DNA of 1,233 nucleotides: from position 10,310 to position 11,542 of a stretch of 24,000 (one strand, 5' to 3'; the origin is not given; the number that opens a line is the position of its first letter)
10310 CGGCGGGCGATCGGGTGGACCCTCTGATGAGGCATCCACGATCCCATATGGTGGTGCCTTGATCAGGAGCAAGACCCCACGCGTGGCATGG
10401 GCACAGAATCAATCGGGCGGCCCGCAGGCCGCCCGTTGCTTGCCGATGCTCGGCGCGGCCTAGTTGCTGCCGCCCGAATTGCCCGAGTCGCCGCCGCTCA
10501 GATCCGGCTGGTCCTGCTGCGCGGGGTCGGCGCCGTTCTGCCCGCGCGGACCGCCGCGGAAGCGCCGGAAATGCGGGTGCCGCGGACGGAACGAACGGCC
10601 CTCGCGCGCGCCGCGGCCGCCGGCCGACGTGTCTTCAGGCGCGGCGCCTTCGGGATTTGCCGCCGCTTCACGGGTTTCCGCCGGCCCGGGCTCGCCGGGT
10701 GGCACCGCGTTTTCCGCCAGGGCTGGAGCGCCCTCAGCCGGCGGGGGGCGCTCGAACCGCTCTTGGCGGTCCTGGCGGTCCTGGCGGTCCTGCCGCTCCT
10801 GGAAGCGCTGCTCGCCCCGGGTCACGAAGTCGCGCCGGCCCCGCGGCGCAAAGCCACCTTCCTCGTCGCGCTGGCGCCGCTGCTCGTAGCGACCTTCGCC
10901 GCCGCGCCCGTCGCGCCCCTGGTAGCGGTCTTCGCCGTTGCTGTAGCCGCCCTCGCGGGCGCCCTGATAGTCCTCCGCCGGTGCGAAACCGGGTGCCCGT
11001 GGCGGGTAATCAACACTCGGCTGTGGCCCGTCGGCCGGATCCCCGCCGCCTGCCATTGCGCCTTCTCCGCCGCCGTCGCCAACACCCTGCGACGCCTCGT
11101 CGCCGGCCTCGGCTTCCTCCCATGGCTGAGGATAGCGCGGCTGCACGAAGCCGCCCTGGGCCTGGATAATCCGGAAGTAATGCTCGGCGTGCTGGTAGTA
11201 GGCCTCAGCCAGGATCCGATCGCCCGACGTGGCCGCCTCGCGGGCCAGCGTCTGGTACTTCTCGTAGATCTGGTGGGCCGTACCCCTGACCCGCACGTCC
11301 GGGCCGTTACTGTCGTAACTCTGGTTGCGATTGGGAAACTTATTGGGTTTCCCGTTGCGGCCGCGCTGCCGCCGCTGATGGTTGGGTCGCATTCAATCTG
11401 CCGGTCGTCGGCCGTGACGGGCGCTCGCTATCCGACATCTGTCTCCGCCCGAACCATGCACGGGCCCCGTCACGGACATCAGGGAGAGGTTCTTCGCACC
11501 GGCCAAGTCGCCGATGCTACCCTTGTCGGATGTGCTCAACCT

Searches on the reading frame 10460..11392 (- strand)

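Call 9: search_protein_families(library=pfam, proteins=[window:10460-11392:-])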
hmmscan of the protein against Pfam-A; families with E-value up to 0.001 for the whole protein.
window:10460-11392:- (310 aa): 1 family
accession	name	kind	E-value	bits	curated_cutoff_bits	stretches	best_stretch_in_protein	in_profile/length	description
PF13763.11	DUF4167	-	2.3e-30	105.1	25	1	8-79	1-75/78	Domain of unknown function (DUF4167)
